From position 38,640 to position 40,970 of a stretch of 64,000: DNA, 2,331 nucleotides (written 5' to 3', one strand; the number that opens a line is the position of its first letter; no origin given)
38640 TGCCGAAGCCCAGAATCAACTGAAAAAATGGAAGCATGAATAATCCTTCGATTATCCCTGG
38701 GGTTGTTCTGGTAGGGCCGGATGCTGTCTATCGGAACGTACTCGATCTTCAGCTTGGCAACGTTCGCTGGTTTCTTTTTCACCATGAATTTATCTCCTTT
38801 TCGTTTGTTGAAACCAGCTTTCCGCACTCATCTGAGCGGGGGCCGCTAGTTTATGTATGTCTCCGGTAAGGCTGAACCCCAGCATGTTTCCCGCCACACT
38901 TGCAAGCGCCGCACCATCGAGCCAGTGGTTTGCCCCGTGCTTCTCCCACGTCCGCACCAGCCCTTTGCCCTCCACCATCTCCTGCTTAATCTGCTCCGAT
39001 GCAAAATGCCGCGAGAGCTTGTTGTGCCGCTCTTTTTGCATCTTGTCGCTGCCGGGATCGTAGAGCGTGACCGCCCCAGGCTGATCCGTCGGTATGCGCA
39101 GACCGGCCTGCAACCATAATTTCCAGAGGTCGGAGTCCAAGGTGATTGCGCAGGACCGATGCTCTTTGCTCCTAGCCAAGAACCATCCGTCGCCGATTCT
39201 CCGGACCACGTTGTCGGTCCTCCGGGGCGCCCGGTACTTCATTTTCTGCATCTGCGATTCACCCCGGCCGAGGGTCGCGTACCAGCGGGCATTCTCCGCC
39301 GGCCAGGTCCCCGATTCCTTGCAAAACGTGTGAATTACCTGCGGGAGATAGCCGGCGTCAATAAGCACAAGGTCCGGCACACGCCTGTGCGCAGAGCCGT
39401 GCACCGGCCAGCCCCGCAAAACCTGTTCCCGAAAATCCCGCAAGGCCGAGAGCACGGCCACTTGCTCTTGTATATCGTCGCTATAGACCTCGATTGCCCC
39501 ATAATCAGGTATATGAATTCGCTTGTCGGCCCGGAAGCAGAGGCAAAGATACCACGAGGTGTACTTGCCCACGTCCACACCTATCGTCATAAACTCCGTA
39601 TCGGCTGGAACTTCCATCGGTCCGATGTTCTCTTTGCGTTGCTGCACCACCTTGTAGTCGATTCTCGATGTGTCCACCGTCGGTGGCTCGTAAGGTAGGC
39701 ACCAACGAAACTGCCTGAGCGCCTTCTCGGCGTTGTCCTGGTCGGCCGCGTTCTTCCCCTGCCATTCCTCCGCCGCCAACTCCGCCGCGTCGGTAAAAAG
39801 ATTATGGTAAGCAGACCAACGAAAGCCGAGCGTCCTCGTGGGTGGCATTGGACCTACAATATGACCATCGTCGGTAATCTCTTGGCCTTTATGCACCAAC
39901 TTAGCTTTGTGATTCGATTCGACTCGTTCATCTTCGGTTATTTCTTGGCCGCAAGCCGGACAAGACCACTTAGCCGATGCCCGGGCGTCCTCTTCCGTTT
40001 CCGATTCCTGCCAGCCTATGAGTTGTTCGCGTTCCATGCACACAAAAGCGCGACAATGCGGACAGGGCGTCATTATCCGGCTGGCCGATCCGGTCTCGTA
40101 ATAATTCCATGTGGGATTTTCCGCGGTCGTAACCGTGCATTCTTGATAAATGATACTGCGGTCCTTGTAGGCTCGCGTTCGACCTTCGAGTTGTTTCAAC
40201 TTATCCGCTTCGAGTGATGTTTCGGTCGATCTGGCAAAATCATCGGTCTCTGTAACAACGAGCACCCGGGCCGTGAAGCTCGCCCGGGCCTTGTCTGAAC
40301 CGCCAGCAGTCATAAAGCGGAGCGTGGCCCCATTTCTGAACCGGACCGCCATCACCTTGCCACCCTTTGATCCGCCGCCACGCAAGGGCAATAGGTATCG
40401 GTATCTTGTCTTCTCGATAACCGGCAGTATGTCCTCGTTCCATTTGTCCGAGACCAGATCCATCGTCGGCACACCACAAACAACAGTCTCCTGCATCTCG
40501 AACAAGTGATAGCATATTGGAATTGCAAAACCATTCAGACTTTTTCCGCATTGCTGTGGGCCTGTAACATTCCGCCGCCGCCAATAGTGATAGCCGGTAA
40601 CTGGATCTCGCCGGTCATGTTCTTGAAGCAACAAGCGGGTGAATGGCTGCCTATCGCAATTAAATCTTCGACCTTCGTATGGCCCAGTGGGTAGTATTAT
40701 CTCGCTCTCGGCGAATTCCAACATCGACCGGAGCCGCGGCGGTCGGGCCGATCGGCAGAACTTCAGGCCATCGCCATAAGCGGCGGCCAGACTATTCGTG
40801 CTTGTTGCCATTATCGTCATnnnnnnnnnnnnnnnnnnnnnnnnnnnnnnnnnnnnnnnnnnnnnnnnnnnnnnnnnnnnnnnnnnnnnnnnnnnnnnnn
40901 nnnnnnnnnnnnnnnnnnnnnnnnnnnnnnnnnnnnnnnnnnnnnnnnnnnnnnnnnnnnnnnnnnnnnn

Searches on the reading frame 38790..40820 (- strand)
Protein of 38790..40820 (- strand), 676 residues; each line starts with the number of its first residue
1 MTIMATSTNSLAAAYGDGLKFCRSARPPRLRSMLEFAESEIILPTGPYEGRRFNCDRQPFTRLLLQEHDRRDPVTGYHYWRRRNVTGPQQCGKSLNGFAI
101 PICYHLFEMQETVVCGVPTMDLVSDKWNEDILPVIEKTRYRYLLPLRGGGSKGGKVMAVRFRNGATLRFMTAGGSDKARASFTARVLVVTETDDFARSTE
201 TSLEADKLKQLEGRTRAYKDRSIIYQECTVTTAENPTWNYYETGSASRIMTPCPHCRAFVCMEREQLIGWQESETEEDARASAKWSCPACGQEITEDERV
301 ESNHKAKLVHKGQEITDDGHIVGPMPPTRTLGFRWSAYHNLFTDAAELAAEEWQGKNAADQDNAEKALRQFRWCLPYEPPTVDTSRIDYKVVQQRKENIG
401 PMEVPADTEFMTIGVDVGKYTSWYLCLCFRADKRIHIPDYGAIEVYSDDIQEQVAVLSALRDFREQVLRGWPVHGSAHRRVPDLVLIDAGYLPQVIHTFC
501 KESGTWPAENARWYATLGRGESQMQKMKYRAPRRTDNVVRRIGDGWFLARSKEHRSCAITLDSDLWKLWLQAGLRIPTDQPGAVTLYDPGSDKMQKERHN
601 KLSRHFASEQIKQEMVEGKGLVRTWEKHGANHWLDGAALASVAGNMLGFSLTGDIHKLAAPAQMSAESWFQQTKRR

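Call 8: search_protein_families(library=pfam, proteins=[window:38790-40820:-], max_evalue=0.01)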
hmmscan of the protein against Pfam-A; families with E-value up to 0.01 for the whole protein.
window:38790-40820:- (676 aa): 2 families
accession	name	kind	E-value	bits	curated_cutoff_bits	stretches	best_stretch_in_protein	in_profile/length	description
PF05876.18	GpA_ATPase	-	2.4e-21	77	25.6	1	85-301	32-240/247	Phage terminase large subunit gpA, ATPase domain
PF20454.4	GpA_nuclease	-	1.6e-10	41.2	22.5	1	331-649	2-289/294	Terminase large subunit gpA, endonuclease domain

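Call 27: find_related_loci(query=window:38790-40820:-, collection=viral_contigs, flank=10000)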
Query window:38790-40820:- (676 aa) in viral_contigs; peptide patterns used: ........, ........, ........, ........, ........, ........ (x = any residue, [..] = any of these).
3 stretches matched a pattern; 3 encode a relative of the query (tblastn E <= 1e-3); 3 distinct loci.
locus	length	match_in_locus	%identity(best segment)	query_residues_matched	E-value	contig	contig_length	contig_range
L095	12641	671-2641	69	18-671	0e+0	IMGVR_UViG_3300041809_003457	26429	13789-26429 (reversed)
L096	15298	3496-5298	34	23-666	7e-102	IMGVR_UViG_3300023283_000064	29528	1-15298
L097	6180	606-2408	34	23-666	3e-101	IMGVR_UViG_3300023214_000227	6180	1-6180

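Call 31: search_protein_families(library=phrogs, proteins=[L095:1-765:+, L095:2671-4086:+, L095:4070-5281:+, L095:5700-7469:+, L095:7713-9158:+, L095:9645-10076:+, L095:10168-10569:+, L095:10586-11350:+, L095:11603-12343:+, L095:9578-9964:+], max_evalue=0.01)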
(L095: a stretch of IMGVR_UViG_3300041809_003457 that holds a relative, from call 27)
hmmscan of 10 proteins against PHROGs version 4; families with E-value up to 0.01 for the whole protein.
L095:1-765:+ (254 aa): 2 families
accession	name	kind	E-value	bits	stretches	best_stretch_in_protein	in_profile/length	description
phrog_57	-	head and packaging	4.2e-06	27.7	1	114-226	78-187/199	terminase small subunit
phrog_21782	-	unknown function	0.0022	19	1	135-207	27-105/108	-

L095:2671-4086:+ (471 aa): 29 families (the best 25 are shown)
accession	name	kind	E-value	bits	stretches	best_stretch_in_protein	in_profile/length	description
phrog_498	-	other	1e-130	438.2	1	12-446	28-432/633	DNA methyltransferase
phrog_620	-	DNA, RNA and nucleotide metabolism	1.3e-52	180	1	15-166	5-149/217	ParB-like partition protein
phrog_8071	-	DNA, RNA and nucleotide metabolism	6.3e-43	148.5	1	16-218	4-211/389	ParB-like partition protein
phrog_15396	-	DNA, RNA and nucleotide metabolism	1.9e-38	133.8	1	16-146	1-132/258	ParB-like partition nuclease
phrog_67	-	other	6e-35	122.5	1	170-442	115-351/743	DNA methyltransferase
phrog_940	-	DNA, RNA and nucleotide metabolism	1.7e-30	107.5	1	17-138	4-126/388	nuclease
phrog_930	-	DNA, RNA and nucleotide metabolism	3.7e-28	99.9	1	16-143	4-131/223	ParB-like partition protein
phrog_18056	-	DNA, RNA and nucleotide metabolism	1.9e-26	93.9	1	18-109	2-93/387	ParB-like partition nuclease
phrog_3008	-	other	3.5e-21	76.6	1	366-454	143-231/244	DNA methyltransferase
phrog_723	-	DNA, RNA and nucleotide metabolism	4.7e-19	70.1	1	12-147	6-143/223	ParB-like partition protein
phrog_23085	-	unknown function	1.1e-17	64.9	1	336-453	4-124/138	-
phrog_4715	-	DNA, RNA and nucleotide metabolism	1.3e-14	54.6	1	19-107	147-240/630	ParB-like partition protein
phrog_9353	-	unknown function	3.3e-12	47.8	1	25-148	17-141/245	-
phrog_5475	-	unknown function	3.3e-12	47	1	18-87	2-71/458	-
phrog_6952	-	other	4.5e-10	40.7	1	358-424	99-165/181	DNA methyltransferase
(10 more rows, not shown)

L095:4070-5281:+ (403 aa): 4 families
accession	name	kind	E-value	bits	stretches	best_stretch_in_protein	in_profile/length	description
phrog_144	-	DNA, RNA and nucleotide metabolism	4.1e-15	56.9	1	312-400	16-110/175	HNH endonuclease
phrog_2323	-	DNA, RNA and nucleotide metabolism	1.9e-07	32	1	346-399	8-60/113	HNH endonuclease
phrog_589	-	DNA, RNA and nucleotide metabolism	0.00016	22.4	1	314-398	48-115/179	HNH endonuclease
phrog_5956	-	DNA, RNA and nucleotide metabolism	0.00093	19.9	1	339-402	24-87/138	HNH endonuclease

L095:5700-7469:+ (589 aa): 7 families
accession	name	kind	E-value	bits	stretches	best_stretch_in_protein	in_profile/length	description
phrog_9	-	head and packaging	3.4e-148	496.8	1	124-575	161-596/812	terminase large subunit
phrog_2699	-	head and packaging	6.3e-67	226.7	1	356-577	2-227/315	terminase large subunit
phrog_4914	-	head and packaging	9.2e-34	117.9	1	152-306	50-210/213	terminase large subunit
phrog_10517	-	head and packaging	9.9e-19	68.7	1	151-259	76-181/207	terminase large subunit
phrog_37124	-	unknown function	8.4e-18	65.6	1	464-576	1-127/143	-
phrog_7622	-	head and packaging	7.7e-06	26.6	1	190-327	63-202/224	terminase large subunit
phrog_5909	-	head and packaging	0.0065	16.6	0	441-484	88-132/285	terminase large subunit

L095:7713-9158:+ (481 aa): 3 families
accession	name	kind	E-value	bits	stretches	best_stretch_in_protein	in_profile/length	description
phrog_1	-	integration and excision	1.4e-39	137.9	1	11-408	118-466/611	integrase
phrog_216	-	integration and excision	2.8e-20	73.6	1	142-412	17-260/301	integrase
phrog_7685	-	integration and excision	1e-05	26.2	1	331-388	176-233/240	integrase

L095:9645-10076:+ (143 aa): 0 families

L095:10168-10569:+ (133 aa): 0 families

L095:10586-11350:+ (254 aa): 0 families

L095:11603-12343:+ (246 aa): 0 families

L095:9578-9964:+ (128 aa): 0 families

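Call 33: find_homologous_proteins(query=window:38790-40820:-, max_evalue=1e-20)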
Query window:38790-40820:- (676 aa): 539 proteins with E <= 1e-20 among 8000 candidates; the best 120 are listed.
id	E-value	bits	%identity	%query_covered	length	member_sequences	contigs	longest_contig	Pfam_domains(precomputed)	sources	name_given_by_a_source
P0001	0.0e+0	1337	100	84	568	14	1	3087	PF05876.19,PF20454.5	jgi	jgi:phage terminase large subunit GpA-like protein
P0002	0.0e+0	1076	78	86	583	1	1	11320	PF05876.19,PF20454.5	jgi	jgi:phage terminase large subunit GpA-like protein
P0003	0.0e+0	1051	70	95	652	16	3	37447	PF05876.19,PF20454.5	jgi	jgi:phage terminase large subunit GpA-like protein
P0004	0.0e+0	1034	67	95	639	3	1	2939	PF05876.19,PF20454.5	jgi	-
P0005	2.1e-282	957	65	95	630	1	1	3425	PF05876.19,PF20454.5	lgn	-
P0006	3.4e-259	880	61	92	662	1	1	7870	PF05876.19,PF20454.5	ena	-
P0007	6.4e-258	876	69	77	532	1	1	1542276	PF05876.19,PF20454.5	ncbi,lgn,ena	-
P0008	2.1e-240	818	54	96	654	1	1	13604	PF05876.19,PF20454.5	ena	-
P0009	1.4e-235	802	54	95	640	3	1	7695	PF05876.19,PF20454.5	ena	-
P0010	2.0e-233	795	55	92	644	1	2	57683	PF05876.19,PF20454.5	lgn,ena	-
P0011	7.4e-228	776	50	96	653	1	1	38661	PF05876.19,PF20454.5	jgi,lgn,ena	-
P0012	7.0e-225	767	53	93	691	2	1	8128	PF05876.19,PF20454.5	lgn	-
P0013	2.1e-223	762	50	100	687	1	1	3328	PF05876.19,PF20454.5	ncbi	-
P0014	6.7e-223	760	53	89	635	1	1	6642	PF05876.19,PF20454.5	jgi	jgi:phage terminase large subunit GpA-like protein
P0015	8.1e-218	743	58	83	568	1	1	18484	PF05876.19,PF20454.5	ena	-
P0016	7.6e-217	740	52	96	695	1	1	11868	PF05876.19,PF20454.5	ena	-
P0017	5.3e-200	684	50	87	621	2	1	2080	PF05876.19,PF20454.5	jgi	jgi:hypothetical protein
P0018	3.5e-184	632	46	96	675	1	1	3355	PF05876.19,PF20454.5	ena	-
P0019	9.2e-184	631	46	97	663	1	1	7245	PF05876.19,PF20454.5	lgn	-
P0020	2.0e-182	626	46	95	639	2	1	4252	PF05876.19,PF20454.5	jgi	jgi:phage terminase large subunit GpA-like protein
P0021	1.3e-181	624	46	93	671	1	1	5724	PF05876.19,PF20454.5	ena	-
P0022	3.8e-181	622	44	95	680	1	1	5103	PF05876.19,PF20454.5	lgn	-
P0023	2.6e-180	619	45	93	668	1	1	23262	PF05876.19,PF20454.5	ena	-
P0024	1.0e-179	617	47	96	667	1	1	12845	PF05876.19,PF20454.5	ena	-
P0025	5.9e-179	615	45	96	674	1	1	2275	PF05876.19,PF20454.5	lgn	-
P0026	9.3e-178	611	44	94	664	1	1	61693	PF05876.19,PF20454.5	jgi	jgi:phage terminase large subunit GpA-like protein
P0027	9.6e-177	607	45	95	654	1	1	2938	PF05876.19,PF20454.5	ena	-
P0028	3.2e-176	606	45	95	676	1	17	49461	PF05876.19,PF20454.5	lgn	-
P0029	4.2e-176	605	44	95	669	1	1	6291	PF05876.19,PF20454.5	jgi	jgi:phage terminase large subunit GpA-like protein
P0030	1.2e-175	604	44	94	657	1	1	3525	PF05876.19,PF20454.5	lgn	-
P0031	1.5e-175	603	46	92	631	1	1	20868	PF05876.19,PF20454.5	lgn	-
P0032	2.3e-175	603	45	93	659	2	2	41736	PF05876.19,PF20454.5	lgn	-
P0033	3.6e-175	602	45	94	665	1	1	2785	PF05876.19,PF20454.5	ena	-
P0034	8.8e-175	601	44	95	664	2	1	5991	PF05876.19,PF20454.5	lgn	-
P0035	1.7e-174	600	43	96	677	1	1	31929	PF05876.19,PF20454.5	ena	-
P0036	2.4e-174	600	44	94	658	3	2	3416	PF05876.19,PF20454.5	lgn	-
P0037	3.3e-174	599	45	95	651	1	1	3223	PF05876.19,PF20454.5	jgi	-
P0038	3.7e-174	599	45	91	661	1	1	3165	PF05876.19,PF20454.5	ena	-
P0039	4.4e-174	599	43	100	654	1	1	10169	PF05876.19,PF20454.5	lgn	-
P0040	2.0e-173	596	46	98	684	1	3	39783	PF05876.19,PF20454.5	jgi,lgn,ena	-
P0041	5.3e-173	595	43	91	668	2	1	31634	PF05876.19,PF20454.5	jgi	jgi:phage terminase large subunit GpA-like protein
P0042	1.7e-172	593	45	93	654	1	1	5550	PF05876.19,PF20454.5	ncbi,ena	-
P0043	6.9e-172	591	45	93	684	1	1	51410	PF05876.19,PF20454.5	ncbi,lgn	ncbi:MAG: terminase gpA endonuclease subunit [Phycisphaerae bacterium]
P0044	8.2e-172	591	42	96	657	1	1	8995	PF05876.19,PF20454.5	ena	-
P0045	1.1e-171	591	43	93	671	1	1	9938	PF05876.19,PF20454.5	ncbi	-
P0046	2.6e-171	589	44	96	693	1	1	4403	PF05876.19,PF20454.5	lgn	-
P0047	3.4e-171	589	43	96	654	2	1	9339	PF05876.19,PF20454.5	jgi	-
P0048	4.9e-171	589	44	94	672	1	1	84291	PF05876.19,PF20454.5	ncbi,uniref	ncbi:terminase gpA endonuclease subunit [Thalassoglobus sp.]|uniref:terminase gpA endonuclease subun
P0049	1.5e-170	587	45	96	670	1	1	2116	PF05876.19,PF20454.5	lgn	-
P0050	2.8e-170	586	45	94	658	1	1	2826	PF05876.19,PF20454.5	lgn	-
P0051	2.8e-170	586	44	95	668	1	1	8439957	PF05876.19,PF20454.5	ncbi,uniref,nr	ncbi:terminase gpA endonuclease subunit [Aureliella helgolandensis]|uniref:Phage terminase large sub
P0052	7.6e-170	585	45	91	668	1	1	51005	PF05876.19,PF20454.5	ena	-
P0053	1.2e-169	584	43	95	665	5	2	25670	PF05876.19,PF20454.5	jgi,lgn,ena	-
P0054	3.0e-169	583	42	96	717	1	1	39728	PF05876.19,PF20454.5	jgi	jgi:phage terminase large subunit GpA-like protein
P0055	1.8e-168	580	43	94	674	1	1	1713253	PF05876.19,PF20454.5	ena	-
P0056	3.0e-168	579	43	95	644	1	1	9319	PF05876.19,PF20454.5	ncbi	ncbi:MAG: terminase gpA endonuclease subunit, partial [Pirellulales bacterium]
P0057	4.9e-168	579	44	93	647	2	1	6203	PF05876.19,PF20454.5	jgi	jgi:phage terminase large subunit GpA-like protein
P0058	5.6e-168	578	41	96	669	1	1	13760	PF05876.19,PF20454.5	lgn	-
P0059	6.0e-168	578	44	93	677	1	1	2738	PF05876.19,PF20454.5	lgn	-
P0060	8.7e-168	578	45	93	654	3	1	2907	PF05876.19,PF20454.5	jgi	jgi:phage terminase large subunit GpA-like protein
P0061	5.1e-167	575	44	97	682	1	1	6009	PF05876.19,PF20454.5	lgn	-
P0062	1.7e-166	574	46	91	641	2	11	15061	PF05876.19,PF20454.5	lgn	-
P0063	1.8e-166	573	45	95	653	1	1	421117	PF05876.19,PF20454.5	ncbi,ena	-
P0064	2.4e-166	573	44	94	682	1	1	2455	PF05876.19,PF20454.5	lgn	-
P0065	2.4e-166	573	44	94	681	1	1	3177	PF05876.19,PF20454.5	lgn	-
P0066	4.3e-166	572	40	97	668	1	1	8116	PF05876.19,PF20454.5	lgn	-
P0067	5.9e-166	572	45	92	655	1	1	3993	PF05876.19,PF20454.5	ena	-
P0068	8.8e-166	571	43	92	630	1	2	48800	PF05876.19,PF20454.5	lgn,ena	-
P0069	1.3e-165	571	44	94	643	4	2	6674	PF05876.19,PF20454.5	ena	-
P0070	1.4e-165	571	43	97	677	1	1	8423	PF05876.19,PF20454.5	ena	-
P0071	1.5e-165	570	44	96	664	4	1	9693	PF05876.19,PF20454.5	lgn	-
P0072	1.6e-165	570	44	95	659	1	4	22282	PF05876.19,PF20454.5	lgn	-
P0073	2.2e-165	570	43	96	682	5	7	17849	PF05876.19,PF20454.5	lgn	-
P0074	3.1e-165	569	43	96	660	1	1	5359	PF05876.19,PF20454.5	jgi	jgi:phage terminase large subunit GpA-like protein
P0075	3.4e-165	569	42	93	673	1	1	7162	PF05876.19,PF20454.5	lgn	-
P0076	4.6e-165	569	43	96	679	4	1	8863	PF05876.19,PF20454.5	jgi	jgi:hypothetical protein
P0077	8.7e-165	568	43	97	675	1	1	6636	PF05876.19,PF20454.5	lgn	-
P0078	1.9e-164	567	44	96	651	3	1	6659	PF05876.19,PF20454.5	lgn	-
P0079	2.4e-164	566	43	93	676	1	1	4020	PF05876.19,PF20454.5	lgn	-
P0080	3.1e-164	566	42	100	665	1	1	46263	PF05876.19,PF20454.5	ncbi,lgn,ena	-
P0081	3.5e-164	566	43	92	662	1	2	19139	PF05876.19,PF20454.5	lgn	-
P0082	3.6e-164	566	45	93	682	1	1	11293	PF05876.19,PF20454.5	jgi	jgi:phage terminase large subunit GpA-like protein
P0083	4.7e-164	565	44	94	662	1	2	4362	PF05876.19,PF20454.5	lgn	-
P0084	7.2e-164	565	44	91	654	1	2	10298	PF05876.19,PF20454.5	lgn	-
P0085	1.3e-163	564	43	95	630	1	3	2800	PF05876.19,PF20454.5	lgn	-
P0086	2.1e-163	563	43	93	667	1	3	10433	PF05876.19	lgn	-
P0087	3.2e-163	563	43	95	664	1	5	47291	PF05876.19,PF20454.5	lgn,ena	-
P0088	3.4e-163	563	44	94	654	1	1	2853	PF05876.19,PF20454.5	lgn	-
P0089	4.1e-163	562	42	94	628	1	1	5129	PF05876.19,PF20454.5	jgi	-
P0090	4.6e-163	562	42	95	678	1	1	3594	PF05876.19,PF20454.5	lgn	-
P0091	5.3e-163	562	45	93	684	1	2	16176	PF05876.19,PF20454.5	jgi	jgi:phage terminase large subunit GpA-like protein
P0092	6.2e-163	562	45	93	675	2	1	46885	PF05876.19,PF20454.5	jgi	-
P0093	6.9e-163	562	43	95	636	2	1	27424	PF05876.19,PF20454.5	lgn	-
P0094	9.5e-163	561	43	99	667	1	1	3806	PF05876.19,PF20454.5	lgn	-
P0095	1.1e-162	561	42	95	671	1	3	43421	PF05876.19,PF20454.5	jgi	-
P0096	2.1e-162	560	44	93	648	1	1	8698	PF05876.19,PF20454.5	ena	-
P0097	2.7e-162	560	44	92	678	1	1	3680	PF05876.19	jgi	jgi:phage terminase large subunit GpA-like protein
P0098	8.1e-162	558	43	93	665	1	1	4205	PF05876.19,PF20454.5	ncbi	-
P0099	1.7e-161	557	43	93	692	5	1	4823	PF05876.19,PF20454.5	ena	-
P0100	1.9e-161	557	44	89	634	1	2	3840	PF05876.19,PF20454.5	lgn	-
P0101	2.0e-161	557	43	93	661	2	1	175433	PF05876.19,PF20454.5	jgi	jgi:phage terminase large subunit GpA-like protein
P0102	2.7e-161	556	41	95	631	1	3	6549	PF05876.19,PF20454.5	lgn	-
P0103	3.4e-161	556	43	96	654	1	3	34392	PF05876.19,PF20454.5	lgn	-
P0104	4.1e-161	556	42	97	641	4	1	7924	PF05876.19,PF20454.5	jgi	-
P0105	4.2e-161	556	43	92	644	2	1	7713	PF05876.19,PF20454.5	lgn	-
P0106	6.0e-161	555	42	94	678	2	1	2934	PF05876.19,PF20454.5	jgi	-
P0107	9.6e-161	555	40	100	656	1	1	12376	PF05876.19,PF20454.5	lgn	-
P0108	1.1e-160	554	44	93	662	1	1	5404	PF05876.19,PF20454.5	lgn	-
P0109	1.8e-160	554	43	93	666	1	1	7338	PF05876.19,PF20454.5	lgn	-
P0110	2.7e-160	553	44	91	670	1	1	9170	PF05876.19,PF20454.5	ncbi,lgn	ncbi:MAG: terminase gpA endonuclease subunit [Planctomycetota bacterium]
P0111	3.2e-160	553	43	94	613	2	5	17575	PF05876.19,PF20454.5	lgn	-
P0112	3.7e-160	553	43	93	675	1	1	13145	PF05876.19,PF20454.5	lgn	-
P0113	6.9e-160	552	44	92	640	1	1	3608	PF05876.19,PF20454.5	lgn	-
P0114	7.2e-160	552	43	93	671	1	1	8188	PF05876.19,PF20454.5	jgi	jgi:phage terminase large subunit GpA-like protein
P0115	7.7e-160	552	44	91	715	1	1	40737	PF05876.19,PF20454.5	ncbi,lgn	-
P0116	7.8e-160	552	42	94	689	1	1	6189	PF05876.19,PF20454.5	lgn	-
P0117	8.1e-160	551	42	95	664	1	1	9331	PF05876.19,PF20454.5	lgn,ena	-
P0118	8.8e-160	551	43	95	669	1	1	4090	PF05876.19,PF20454.5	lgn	-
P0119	1.4e-159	551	44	91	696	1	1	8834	PF05876.19,PF20454.5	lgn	-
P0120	1.7e-159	550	43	95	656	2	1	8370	PF05876.19,PF20454.5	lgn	-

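Call 34: find_encoding_contigs(protein=P0007, flank=10000, max_places=2)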
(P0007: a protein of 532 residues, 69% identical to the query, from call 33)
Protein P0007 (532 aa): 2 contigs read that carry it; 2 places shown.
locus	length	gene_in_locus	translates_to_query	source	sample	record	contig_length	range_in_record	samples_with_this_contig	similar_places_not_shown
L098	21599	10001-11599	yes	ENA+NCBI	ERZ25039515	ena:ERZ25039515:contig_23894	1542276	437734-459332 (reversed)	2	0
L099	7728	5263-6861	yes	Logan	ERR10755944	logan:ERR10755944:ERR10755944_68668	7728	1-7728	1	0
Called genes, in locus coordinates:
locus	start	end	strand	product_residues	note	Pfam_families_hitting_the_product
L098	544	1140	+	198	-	PF02195:ParB_N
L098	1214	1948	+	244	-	-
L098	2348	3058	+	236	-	-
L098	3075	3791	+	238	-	-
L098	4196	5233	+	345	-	PF07726:AAA_3 (faint), PF07728:AAA_5, PF00004:AAA (weak)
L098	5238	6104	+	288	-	PF23822:DUF7192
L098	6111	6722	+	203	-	PF12002:MgsA_C (faint)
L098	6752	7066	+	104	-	-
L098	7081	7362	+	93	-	-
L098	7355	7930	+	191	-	-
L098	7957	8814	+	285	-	PF00004:AAA (weak), PF13177:DNA_pol3_delta2 (weak)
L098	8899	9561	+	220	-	-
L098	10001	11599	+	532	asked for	PF05876:GpA_ATPase, PF20454:GpA_nuclease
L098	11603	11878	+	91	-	-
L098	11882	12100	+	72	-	-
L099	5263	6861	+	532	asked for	PF05876:GpA_ATPase, PF20454:GpA_nuclease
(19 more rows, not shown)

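Call 35: find_encoding_contigs(protein=P0003, flank=10000, max_places=2)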
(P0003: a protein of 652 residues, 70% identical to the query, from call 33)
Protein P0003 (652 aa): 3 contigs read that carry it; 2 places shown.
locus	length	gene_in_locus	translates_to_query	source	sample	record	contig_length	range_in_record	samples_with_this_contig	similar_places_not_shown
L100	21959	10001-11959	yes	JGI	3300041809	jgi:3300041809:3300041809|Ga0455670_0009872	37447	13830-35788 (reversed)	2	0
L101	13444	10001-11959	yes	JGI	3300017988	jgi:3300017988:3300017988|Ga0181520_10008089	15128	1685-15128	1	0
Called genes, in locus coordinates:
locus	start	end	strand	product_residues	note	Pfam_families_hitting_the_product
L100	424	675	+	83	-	-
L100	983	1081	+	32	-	-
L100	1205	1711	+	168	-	-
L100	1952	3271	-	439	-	-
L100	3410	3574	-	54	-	-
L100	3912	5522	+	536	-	PF05226:CHASE2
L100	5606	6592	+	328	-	-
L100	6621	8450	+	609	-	PF00656:Peptidase_C14, PF13424:TPR_12 (faint), PF14559:TPR_19 (faint), PF13414:TPR_11 (weak), PF13432:TPR_16, PF00515:TPR_1, PF07719:TPR_2, PF13181:TPR_8 (weak), +7 more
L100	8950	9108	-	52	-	-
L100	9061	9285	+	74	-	-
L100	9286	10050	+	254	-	-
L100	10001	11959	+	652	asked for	PF05876:GpA_ATPase, PF20454:GpA_nuclease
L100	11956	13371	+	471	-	PF02195:ParB_N, PF01555:N6_N4_Mtase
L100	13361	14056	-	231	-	PF05066:HARE-HTH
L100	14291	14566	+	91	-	-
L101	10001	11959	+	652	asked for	PF05876:GpA_ATPase, PF20454:GpA_nuclease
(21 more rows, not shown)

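Call 36: find_encoding_contigs(protein=P0051, flank=10000, max_places=2)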
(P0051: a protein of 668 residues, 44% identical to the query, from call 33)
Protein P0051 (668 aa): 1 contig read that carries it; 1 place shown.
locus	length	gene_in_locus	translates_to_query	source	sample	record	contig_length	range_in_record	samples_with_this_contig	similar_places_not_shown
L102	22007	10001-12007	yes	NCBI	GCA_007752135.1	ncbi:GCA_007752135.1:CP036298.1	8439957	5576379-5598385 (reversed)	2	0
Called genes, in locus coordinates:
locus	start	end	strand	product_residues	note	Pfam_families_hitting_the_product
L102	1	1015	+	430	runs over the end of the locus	-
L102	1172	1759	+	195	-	PF04542:Sigma70_r2, PF07638:Sigma70_ECF, PF13518:HTH_28 (faint)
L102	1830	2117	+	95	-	-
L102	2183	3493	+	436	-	PF02518:HATPase_c (weak)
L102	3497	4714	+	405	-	PF21180:TOP6A-Spo11_Toprim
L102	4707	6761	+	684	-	PF03796:DnaB_C, PF13191:AAA_16 (weak)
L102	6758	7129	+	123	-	-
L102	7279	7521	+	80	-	PF23549:Zn_ribbon_GRF_2 (weak)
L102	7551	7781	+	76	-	PF12728:HTH_17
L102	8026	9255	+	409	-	PF02195:ParB_N, PF01555:N6_N4_Mtase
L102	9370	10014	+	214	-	-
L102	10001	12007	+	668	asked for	PF05876:GpA_ATPase, PF20454:GpA_nuclease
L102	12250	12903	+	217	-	-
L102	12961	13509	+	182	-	-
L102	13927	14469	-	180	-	PF05066:HARE-HTH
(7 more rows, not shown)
